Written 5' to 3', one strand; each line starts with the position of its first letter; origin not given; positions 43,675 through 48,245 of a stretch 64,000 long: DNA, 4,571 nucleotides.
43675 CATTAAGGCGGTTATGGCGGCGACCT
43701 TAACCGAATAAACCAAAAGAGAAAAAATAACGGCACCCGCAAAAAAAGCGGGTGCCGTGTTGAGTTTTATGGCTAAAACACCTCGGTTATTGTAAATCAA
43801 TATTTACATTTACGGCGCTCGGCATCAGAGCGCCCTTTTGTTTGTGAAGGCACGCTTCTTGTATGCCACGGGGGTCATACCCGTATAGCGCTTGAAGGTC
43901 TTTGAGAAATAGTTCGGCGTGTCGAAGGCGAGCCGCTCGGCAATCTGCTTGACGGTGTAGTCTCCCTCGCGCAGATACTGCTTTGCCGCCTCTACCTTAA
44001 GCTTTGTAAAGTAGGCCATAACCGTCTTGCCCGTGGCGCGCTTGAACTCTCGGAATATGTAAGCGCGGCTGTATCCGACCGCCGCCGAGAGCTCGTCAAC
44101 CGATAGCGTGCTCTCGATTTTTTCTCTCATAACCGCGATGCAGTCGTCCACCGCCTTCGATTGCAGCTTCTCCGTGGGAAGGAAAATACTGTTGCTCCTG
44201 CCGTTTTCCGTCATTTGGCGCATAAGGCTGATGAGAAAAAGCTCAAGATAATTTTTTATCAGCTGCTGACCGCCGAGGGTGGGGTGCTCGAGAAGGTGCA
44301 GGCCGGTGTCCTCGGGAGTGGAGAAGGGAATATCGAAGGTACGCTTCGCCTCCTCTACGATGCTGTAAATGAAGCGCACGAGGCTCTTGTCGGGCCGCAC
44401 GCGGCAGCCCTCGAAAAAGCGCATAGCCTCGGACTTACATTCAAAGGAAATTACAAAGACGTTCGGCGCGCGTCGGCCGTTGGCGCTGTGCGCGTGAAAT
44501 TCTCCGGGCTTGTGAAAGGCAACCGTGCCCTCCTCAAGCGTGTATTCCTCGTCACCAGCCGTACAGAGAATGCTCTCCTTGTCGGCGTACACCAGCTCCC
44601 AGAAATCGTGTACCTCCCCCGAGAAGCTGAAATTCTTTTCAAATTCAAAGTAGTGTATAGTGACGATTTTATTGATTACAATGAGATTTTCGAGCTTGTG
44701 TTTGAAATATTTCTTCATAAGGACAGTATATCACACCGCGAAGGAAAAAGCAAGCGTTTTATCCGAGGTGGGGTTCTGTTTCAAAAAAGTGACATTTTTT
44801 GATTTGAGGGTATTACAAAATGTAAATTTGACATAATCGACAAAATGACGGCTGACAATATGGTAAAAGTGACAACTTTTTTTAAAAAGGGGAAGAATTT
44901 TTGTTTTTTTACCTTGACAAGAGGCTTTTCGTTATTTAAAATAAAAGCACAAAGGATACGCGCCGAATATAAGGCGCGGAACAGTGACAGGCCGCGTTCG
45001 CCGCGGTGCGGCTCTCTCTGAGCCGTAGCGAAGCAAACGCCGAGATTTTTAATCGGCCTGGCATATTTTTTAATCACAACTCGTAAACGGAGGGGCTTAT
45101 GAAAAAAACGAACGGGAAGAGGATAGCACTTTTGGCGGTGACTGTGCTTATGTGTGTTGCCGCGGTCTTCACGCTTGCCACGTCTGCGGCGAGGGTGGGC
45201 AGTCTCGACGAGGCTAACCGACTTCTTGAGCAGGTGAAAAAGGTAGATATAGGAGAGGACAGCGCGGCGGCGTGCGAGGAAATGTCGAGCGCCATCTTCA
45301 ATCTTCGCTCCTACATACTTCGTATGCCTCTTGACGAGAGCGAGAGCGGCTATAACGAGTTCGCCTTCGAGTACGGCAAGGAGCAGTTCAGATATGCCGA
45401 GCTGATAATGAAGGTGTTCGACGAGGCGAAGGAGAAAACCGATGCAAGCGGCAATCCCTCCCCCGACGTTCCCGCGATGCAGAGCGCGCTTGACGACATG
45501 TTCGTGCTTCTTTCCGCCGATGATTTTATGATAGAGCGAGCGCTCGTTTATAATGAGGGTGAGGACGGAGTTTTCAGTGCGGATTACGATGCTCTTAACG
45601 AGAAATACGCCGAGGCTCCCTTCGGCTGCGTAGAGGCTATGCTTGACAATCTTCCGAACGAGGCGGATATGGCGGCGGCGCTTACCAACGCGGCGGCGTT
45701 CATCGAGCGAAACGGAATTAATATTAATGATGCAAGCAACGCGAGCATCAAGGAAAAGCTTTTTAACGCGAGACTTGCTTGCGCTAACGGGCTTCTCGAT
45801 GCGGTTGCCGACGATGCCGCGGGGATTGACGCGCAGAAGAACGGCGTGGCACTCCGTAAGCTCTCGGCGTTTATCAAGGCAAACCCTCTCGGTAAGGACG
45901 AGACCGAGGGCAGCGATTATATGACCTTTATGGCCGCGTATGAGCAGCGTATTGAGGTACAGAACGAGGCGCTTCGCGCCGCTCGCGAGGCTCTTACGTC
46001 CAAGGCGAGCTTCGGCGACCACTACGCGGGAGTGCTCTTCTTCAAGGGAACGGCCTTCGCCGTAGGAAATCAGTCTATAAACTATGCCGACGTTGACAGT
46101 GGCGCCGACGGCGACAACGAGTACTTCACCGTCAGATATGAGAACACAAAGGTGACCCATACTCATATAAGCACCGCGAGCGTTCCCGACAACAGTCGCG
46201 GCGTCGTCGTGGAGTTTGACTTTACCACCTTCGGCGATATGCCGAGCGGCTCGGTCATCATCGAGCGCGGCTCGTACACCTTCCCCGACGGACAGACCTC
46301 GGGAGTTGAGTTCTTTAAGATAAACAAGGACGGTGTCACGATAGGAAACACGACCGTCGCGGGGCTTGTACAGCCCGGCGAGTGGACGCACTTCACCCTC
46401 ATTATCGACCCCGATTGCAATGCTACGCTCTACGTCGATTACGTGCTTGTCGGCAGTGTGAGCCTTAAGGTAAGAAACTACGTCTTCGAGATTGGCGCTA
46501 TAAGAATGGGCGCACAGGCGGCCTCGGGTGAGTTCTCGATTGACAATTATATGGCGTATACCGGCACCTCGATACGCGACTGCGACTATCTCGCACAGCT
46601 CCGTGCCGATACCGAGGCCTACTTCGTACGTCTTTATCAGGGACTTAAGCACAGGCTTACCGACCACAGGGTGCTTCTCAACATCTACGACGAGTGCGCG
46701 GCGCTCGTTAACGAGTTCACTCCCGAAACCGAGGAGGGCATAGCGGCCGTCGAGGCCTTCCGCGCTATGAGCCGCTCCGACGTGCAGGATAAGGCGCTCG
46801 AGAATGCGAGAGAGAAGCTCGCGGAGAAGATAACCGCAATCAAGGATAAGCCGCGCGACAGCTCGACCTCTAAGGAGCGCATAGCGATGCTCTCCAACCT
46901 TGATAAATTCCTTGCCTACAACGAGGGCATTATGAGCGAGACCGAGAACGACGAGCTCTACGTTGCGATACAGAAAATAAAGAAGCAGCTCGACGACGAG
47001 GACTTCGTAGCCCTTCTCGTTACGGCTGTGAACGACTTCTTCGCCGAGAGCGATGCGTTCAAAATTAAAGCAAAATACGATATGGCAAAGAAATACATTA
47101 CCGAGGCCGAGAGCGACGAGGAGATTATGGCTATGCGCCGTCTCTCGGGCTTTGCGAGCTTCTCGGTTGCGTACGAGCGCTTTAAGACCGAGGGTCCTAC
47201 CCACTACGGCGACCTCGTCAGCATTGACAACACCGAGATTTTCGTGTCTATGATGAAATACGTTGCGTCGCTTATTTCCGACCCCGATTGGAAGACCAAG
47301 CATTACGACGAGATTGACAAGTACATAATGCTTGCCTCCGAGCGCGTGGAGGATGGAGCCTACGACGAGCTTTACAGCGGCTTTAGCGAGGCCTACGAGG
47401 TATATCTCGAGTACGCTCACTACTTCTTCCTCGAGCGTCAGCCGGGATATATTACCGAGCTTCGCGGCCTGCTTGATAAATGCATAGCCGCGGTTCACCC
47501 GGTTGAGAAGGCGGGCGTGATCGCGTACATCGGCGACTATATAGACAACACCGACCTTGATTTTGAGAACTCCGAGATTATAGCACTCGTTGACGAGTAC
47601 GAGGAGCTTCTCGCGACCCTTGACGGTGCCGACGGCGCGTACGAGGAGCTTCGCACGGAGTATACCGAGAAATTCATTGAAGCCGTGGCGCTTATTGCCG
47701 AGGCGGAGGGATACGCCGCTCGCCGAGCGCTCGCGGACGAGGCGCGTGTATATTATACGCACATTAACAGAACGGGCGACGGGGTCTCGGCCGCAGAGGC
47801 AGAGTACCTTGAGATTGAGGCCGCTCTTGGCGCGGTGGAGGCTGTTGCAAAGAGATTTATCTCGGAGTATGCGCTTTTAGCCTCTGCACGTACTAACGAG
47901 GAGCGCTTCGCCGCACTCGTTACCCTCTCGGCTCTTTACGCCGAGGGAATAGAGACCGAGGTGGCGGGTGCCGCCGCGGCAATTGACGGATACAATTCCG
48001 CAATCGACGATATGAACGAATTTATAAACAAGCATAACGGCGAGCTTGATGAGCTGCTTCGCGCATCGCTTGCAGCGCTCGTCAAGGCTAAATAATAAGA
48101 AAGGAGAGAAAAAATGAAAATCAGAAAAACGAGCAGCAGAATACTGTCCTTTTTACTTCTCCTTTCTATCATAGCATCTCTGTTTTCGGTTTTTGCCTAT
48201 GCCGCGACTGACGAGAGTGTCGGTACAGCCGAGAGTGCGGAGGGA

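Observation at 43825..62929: AraC-linked 18-kb locus of Sec-secreted giants (helical/LamG protein, heparinase II/III-like protein, P4-P6) plus a 36-aa peptide: candidate undescribed extracellular system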

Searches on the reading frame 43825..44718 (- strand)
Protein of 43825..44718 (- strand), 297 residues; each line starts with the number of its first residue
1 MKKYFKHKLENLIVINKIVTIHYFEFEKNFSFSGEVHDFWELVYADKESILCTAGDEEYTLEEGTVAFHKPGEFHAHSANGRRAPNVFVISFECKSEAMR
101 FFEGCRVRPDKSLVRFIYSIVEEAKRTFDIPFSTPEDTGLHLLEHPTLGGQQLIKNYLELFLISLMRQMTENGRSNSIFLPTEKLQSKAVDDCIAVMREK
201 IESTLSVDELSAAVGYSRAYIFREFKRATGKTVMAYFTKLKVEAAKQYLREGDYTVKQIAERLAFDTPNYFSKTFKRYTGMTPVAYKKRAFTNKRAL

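Call 3: search_protein_families(library=pfam, proteins=[window:43825-44718:-], max_evalue=0.01)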
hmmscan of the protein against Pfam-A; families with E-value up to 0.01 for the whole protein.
window:43825-44718:- (297 aa): 3 families
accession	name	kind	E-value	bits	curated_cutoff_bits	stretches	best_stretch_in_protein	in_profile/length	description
PF12833.13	HTH_18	-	3.2e-21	75.8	33.6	1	210-289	1-80/80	Helix-turn-helix domain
PF00165.29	HTH_AraC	-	4.2e-17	62.2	26.6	2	253-286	8-40/42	Bacterial regulatory helix-turn-helix proteins, AraC family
PF02311.25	AraC_binding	-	0.00073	19.7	21.1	1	29-93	13-77/135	AraC-like ligand binding domain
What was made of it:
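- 43825..44718 (-): AraC/XylS-type regulator (297 aa), transcribed divergently from the locus. Pfam HTH_18 at 3e-21 and HTH_AraC at 4e-17; AraC_binding is weak (call 3).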

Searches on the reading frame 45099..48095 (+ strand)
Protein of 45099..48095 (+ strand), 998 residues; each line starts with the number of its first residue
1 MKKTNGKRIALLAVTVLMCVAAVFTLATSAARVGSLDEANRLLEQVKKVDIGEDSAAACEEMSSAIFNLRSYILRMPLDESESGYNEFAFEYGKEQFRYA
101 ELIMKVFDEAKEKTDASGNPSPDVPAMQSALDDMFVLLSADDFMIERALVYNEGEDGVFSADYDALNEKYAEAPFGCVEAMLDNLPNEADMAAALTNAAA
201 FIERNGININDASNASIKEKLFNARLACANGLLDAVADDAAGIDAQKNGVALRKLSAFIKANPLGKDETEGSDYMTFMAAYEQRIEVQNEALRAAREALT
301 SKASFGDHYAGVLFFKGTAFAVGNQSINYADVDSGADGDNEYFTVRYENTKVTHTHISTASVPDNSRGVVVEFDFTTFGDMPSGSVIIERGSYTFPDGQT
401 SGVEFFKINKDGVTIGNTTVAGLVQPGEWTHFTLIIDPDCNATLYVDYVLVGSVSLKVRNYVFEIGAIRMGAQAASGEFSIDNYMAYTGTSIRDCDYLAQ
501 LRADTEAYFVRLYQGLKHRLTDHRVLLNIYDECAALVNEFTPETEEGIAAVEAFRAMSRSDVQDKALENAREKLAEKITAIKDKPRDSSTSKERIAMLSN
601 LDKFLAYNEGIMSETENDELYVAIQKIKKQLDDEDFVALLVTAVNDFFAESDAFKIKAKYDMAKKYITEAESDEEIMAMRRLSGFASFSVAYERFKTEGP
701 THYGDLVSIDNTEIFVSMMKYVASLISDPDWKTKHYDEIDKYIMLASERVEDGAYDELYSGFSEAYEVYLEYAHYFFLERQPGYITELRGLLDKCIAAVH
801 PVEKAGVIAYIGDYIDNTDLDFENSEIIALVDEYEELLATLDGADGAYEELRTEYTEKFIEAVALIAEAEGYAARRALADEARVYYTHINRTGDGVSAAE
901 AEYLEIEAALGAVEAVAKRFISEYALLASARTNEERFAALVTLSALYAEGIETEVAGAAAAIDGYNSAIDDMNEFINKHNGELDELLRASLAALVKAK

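Call 3: search_protein_families(library=pfam, proteins=[window:45099-48095:+], max_evalue=0.01)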
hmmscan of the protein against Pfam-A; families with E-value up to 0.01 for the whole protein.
window:45099-48095:+ (998 aa): 1 family
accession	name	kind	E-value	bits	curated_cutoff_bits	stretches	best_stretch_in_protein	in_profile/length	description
PF13385.13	Laminin_G_3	-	0.00017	22.2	27.6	1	404-475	56-126/151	Concanavalin A-like lectin/glucanases superfamily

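Call 7: search_protein_families(library=ncbifam, proteins=[window:45099-48095:+], max_evalue=0.1)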
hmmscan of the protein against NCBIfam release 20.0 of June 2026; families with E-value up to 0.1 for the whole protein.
window:45099-48095:+ (998 aa): 0 families

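Call 13: search_solved_structures(query=window:45099-48095:+, max_evalue=1)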
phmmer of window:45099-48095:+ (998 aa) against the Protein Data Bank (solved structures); distinct sequences matched with E-value up to 1: 0.

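Call 30: search_protein_families(library=phrogs, proteins=[window:45099-48095:+], max_evalue=0.01)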
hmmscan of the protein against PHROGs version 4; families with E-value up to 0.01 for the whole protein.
window:45099-48095:+ (998 aa): 0 families

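Call 107: search_solved_structures(query=A9, max_evalue=1)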
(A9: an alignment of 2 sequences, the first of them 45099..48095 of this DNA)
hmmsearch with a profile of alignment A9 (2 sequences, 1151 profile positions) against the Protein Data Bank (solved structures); distinct sequences matched with E-value up to 1: 1.
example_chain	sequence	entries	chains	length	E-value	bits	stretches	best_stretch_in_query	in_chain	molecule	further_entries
7nuv_A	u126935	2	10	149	0.31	12.2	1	937-1020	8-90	Aux2pLS20 | Auxiliary relaxosome protein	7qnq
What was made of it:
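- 45099..48095 (+): Secreted 998-aa, mostly helical protein with a central LamG-like module (about aa 330-490). No PDB match by sequence or by profile (calls 13, 107).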

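Call 114: list_cluster_members(proteins=[window:59409-59516:+, window:4856-4963:+, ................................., window:59319-59516:+, window:4736-4963:+, window:45099-48095:+, window:48114-52658:+, L003:12736-16860:+])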
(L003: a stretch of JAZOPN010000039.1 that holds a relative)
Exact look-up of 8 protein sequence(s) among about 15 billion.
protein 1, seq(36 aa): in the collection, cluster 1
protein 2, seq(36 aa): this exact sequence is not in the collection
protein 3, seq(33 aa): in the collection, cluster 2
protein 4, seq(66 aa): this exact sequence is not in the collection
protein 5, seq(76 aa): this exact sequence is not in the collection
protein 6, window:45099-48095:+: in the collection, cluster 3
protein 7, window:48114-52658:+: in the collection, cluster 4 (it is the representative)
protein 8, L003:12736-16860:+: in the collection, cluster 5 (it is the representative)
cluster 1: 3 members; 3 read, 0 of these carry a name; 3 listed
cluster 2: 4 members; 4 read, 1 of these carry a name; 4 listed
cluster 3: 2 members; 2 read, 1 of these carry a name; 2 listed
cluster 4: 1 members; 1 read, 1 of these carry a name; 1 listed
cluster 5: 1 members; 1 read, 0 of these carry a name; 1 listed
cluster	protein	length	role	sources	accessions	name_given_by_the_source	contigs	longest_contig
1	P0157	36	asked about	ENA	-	-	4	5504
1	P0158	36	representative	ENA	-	-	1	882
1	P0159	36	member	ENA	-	-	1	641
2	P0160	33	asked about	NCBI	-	-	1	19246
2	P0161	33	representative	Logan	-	-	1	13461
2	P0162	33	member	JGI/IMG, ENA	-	hypothetical protein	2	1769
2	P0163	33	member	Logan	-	-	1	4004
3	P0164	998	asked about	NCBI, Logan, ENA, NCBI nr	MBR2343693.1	MAG: hypothetical protein IKA64_05500 [Clostridia bacterium] | hypothetical protein [Clostridia bacterium]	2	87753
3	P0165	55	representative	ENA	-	-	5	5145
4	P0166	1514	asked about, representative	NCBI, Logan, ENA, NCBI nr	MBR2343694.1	MAG: hypothetical protein IKA64_05505 [Clostridia bacterium] | hypothetical protein [Clostridia bacterium]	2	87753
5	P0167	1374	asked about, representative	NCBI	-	-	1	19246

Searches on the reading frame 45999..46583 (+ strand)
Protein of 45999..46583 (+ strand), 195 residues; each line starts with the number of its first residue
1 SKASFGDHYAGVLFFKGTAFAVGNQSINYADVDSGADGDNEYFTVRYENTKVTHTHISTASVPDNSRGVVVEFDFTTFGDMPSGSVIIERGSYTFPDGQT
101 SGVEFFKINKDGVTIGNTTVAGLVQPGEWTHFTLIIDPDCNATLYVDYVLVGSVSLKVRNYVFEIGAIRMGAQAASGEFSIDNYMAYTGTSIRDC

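Call 118: search_protein_families(library=pfam, proteins=[window:45999-46583:+], max_evalue=1)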
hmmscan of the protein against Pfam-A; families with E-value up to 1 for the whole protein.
seq(195 aa): 1 family
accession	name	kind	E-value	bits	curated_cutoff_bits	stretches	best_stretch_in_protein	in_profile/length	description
PF13385.13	Laminin_G_3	-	8.6e-06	26.4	27.6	1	104-175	56-126/151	Concanavalin A-like lectin/glucanases superfamily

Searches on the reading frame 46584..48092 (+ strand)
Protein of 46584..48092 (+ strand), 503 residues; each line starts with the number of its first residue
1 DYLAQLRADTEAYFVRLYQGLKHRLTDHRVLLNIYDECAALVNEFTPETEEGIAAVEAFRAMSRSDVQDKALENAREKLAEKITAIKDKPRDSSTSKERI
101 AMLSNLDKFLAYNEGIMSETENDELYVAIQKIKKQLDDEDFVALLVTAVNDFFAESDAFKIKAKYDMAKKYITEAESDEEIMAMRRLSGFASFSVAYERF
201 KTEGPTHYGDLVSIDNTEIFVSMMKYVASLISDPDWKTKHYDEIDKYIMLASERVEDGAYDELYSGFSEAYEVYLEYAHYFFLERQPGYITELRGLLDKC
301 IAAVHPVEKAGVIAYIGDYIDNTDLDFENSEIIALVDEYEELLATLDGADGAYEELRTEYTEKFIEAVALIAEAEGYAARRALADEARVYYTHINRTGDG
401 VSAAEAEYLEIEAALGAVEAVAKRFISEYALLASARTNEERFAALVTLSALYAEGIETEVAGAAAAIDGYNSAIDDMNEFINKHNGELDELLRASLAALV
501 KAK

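Call 74: search_protein_families(library=pfam, proteins=[window:46584-48092:+], max_evalue=5)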
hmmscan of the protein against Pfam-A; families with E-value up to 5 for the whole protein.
seq(503 aa): 3 families
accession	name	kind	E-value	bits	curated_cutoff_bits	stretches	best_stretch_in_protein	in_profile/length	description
PF01474.22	DAHP_synth_2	-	0.12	11.2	27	1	22-110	141-229/438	Class-II DAHP synthetase family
PF12537.13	GPHR_N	-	0.24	12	22.1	1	186-202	21-37/68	The Golgi pH Regulator (GPHR) Family N-terminal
PF05400.18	FliT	-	1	10.7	29.5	0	331-371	12-50/85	Flagellar protein FliT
